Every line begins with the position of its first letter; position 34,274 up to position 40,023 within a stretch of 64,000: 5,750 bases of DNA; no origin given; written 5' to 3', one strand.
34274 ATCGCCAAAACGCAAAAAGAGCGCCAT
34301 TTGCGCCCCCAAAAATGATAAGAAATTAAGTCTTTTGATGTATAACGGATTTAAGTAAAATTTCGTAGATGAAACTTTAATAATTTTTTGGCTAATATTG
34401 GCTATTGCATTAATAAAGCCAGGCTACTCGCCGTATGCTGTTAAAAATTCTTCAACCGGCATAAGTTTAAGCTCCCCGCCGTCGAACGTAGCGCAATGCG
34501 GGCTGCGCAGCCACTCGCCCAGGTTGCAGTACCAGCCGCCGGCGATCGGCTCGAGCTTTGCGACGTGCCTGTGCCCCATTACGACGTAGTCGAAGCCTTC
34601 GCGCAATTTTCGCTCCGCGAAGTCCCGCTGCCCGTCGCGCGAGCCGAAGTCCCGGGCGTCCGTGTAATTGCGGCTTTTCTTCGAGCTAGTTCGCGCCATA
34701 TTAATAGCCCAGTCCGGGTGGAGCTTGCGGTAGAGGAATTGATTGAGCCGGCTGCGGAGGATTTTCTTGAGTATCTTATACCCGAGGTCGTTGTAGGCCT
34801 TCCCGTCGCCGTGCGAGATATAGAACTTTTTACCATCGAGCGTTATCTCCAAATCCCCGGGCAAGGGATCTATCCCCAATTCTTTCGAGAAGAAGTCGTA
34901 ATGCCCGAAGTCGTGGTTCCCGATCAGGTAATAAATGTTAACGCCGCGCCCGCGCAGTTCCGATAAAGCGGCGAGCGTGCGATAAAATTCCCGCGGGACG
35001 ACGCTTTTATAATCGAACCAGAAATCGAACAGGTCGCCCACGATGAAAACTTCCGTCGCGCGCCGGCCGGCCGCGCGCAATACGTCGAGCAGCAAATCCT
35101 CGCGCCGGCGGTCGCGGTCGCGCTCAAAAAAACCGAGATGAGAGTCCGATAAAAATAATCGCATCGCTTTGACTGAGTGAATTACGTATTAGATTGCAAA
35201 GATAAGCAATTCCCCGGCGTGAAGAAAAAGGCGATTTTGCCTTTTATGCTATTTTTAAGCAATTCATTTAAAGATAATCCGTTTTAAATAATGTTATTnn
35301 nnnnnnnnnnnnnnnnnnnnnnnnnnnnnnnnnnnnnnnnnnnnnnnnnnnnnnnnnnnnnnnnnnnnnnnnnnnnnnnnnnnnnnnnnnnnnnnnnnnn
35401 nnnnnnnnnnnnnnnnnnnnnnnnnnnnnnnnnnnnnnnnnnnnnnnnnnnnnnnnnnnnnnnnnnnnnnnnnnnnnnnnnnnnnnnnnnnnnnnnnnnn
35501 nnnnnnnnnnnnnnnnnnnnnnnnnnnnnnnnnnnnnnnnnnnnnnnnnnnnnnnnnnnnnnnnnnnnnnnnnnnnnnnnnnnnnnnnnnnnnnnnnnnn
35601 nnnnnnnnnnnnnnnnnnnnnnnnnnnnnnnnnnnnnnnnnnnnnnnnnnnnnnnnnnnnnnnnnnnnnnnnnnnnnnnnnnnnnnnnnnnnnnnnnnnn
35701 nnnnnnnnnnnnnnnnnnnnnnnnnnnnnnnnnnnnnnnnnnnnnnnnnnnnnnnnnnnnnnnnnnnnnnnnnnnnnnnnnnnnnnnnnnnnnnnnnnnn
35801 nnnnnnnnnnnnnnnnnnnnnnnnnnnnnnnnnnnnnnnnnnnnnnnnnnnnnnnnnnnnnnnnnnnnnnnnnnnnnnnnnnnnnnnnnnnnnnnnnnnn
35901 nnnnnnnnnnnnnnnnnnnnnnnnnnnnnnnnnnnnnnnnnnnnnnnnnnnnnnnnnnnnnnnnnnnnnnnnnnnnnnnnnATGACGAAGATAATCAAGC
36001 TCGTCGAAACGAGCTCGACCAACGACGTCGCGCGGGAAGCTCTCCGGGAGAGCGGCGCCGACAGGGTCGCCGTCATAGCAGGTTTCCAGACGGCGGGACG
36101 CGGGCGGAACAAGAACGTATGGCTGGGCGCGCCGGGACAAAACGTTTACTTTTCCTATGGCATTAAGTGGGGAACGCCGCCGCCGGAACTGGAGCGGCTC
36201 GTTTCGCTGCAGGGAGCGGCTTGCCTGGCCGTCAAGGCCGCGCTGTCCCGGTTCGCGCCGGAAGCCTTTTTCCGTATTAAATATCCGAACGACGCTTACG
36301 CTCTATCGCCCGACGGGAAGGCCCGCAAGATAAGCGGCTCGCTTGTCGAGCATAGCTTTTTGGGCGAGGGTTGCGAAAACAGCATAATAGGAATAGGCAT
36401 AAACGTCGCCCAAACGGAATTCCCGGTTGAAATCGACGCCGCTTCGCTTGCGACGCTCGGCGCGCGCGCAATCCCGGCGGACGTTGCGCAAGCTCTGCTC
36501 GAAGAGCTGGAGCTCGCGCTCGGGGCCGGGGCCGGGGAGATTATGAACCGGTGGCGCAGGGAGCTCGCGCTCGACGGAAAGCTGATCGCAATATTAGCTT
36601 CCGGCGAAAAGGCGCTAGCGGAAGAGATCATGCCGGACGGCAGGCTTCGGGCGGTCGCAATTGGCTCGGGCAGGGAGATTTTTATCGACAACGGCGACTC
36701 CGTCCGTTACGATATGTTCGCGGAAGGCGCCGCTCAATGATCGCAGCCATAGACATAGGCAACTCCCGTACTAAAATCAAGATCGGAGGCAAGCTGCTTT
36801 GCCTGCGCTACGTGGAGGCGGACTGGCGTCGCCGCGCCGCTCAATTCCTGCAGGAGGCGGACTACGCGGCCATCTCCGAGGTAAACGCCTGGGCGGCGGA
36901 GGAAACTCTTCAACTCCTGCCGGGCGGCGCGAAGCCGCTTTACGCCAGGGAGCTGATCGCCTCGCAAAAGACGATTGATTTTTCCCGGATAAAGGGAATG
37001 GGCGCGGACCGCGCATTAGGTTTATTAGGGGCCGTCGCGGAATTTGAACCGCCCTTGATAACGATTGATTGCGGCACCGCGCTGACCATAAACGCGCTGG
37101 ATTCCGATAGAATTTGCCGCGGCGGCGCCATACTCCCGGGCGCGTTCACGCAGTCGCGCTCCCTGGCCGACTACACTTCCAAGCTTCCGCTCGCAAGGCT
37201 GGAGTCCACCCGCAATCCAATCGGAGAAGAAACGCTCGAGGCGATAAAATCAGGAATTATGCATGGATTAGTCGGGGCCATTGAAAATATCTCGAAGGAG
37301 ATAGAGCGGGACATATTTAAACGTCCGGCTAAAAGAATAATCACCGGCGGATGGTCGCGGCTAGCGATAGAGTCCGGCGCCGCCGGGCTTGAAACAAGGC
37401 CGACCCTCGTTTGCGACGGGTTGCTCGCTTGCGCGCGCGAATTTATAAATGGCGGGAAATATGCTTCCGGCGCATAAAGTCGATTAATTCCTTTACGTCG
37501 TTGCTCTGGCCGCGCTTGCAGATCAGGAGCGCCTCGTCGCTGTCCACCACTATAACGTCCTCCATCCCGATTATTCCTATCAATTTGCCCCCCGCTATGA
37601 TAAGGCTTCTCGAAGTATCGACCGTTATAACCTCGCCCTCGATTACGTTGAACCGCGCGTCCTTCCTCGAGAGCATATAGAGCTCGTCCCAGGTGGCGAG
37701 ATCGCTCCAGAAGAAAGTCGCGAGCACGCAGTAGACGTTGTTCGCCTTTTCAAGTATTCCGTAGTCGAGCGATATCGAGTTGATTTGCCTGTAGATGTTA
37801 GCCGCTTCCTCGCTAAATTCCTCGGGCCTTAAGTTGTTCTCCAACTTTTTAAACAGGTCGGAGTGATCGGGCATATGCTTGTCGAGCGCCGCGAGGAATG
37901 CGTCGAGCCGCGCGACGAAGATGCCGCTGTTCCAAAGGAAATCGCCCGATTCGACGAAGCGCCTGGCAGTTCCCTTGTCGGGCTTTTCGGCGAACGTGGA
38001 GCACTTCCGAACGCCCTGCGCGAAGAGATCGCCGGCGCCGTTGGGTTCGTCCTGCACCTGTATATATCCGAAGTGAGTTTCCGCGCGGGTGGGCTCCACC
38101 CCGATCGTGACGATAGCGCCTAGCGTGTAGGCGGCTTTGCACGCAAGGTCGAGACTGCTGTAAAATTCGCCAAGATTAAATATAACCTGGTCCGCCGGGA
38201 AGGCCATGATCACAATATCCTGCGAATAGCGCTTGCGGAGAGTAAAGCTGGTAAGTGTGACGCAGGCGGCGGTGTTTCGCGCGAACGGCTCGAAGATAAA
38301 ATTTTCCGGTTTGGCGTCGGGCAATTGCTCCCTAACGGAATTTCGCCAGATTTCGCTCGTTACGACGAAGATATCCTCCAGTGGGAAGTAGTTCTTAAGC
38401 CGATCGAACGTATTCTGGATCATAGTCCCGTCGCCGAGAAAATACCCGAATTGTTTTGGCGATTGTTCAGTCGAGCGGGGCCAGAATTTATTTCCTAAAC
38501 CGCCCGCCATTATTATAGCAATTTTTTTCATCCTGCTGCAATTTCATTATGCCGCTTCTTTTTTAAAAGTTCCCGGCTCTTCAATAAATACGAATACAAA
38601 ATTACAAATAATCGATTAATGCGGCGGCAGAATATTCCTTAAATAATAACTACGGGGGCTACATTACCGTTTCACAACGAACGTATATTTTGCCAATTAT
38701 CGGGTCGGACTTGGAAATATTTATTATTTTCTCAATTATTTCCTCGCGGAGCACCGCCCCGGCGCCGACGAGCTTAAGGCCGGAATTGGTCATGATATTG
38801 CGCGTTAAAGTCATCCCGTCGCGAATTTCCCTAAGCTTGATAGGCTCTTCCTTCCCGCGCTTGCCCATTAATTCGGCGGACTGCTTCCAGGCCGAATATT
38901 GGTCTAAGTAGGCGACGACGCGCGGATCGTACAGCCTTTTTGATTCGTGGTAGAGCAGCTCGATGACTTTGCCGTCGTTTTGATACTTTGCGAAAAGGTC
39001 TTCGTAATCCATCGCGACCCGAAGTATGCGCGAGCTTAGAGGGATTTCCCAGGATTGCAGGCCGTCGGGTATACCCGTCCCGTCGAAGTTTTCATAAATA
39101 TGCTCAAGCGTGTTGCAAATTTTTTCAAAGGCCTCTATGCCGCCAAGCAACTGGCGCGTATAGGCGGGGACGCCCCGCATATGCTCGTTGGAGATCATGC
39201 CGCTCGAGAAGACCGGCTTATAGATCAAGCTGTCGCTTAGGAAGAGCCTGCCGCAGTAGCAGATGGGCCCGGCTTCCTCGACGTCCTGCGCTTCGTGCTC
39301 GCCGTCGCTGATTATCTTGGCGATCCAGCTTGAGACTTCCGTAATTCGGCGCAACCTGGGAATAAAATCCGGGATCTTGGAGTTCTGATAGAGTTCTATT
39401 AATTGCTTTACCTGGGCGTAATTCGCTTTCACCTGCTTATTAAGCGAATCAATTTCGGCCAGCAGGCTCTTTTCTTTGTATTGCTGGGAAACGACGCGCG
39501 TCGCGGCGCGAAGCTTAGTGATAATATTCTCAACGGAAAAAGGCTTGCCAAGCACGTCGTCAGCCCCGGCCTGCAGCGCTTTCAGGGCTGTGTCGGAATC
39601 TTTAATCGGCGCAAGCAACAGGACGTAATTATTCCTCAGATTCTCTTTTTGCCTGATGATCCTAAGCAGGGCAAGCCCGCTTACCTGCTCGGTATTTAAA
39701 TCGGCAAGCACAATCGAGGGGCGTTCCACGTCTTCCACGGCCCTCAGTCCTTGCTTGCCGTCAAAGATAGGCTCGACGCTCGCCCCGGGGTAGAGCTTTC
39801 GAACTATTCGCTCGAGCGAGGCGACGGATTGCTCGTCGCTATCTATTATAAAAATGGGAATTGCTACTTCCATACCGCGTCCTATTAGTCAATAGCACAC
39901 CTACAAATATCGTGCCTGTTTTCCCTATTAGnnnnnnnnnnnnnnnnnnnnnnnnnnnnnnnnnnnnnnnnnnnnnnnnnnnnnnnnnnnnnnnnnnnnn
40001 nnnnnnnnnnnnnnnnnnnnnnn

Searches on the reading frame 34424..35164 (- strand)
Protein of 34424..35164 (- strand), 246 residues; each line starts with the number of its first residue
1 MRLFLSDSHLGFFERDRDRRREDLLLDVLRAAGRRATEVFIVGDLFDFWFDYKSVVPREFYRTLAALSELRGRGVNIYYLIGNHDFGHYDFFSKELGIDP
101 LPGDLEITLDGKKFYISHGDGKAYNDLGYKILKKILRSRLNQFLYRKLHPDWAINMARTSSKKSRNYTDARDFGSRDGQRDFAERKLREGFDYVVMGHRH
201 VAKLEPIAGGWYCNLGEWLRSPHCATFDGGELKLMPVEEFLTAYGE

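Call 46: search_protein_families(library=pfam, proteins=[window:34424-35164:-], max_evalue=0.00001)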
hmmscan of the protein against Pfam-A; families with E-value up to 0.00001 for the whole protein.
window:34424-35164:- (246 aa): 2 families
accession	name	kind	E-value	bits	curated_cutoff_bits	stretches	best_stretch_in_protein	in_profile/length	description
PF00149.33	Metallophos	-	4.6e-11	44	21.5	1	3-201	4-190/191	Calcineurin-like phosphoesterase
PF12850.12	Metallophos_2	-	2.1e-09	38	27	0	4-123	5-91/154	Calcineurin-like phosphoesterase superfamily domain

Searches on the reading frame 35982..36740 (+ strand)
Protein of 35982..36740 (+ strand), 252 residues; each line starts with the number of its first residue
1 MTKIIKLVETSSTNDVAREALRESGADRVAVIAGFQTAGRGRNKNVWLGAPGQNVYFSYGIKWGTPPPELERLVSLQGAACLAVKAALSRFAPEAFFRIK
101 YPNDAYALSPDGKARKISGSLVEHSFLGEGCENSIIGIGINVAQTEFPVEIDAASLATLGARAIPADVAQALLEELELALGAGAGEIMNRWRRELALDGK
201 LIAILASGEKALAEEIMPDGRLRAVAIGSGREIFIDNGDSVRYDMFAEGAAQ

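Call 46: search_protein_families(library=pfam, proteins=[window:35982-36740:+], max_evalue=0.00001)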
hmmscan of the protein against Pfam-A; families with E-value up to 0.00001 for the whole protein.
window:35982-36740:+ (252 aa): 1 family
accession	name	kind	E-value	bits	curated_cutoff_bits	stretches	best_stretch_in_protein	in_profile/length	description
PF03099.24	BPL_LplA_LipB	-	6.3e-11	42.8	21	1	10-141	5-133/133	Biotin/lipoate A/B protein ligase family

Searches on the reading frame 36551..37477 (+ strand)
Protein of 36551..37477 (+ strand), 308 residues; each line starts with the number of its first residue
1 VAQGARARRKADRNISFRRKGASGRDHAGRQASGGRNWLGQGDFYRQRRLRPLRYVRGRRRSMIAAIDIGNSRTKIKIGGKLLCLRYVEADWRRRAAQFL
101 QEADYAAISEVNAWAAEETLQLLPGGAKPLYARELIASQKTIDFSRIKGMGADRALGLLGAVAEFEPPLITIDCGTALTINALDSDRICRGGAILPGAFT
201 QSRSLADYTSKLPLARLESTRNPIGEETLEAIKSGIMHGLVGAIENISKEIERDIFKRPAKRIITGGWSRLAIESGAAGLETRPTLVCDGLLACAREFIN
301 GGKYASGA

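Call 46: search_protein_families(library=pfam, proteins=[window:36551-37477:+], max_evalue=0.00001)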
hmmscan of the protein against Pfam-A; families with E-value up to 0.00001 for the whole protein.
window:36551-37477:+ (308 aa): 1 family
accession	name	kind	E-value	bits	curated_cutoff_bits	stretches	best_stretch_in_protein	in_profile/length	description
PF03309.20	Pan_kinase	-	3.4e-29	102.6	24.7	1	66-249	3-204/205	Type III pantothenate kinase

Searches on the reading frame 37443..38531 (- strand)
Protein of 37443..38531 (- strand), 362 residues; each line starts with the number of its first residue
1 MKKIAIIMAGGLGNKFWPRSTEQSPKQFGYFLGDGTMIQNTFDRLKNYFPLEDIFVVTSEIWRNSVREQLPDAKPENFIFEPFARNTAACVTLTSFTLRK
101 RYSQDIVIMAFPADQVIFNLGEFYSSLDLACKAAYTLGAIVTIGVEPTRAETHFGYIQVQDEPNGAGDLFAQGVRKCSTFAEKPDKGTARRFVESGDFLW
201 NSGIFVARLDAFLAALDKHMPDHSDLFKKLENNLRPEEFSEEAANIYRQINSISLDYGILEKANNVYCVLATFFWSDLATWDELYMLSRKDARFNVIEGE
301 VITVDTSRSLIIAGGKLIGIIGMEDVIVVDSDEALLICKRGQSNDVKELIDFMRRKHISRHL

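Call 46: search_protein_families(library=pfam, proteins=[window:37443-38531:-], max_evalue=0.00001)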
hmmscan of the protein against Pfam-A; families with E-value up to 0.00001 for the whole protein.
window:37443-38531:- (362 aa): 2 families
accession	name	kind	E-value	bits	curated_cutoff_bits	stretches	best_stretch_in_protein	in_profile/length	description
PF00483.29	NTP_transferase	-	9.9e-35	120.7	21.2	1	5-291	2-242/245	Nucleotidyl transferase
PF22640.1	ManC_GMP_beta-helix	-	3.7e-14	52.8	27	1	299-350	1-52/55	MannoseP isomerase/GMP-like beta-helix domain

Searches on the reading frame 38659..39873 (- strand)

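Call 47: search_protein_families(library=pfam, proteins=[window:38659-39873:-], max_evalue=0.00001)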
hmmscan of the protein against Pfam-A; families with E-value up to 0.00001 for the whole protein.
window:38659-39873:- (404 aa): 2 families
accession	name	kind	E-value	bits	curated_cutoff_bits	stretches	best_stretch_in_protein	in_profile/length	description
PF13487.12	HD_5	-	1.7e-17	64.1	27.2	1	165-319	9-170/170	HD domain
PF00072.30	Response_reg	-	3.3e-14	53.4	30.2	1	7-121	1-110/111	Response regulator receiver domain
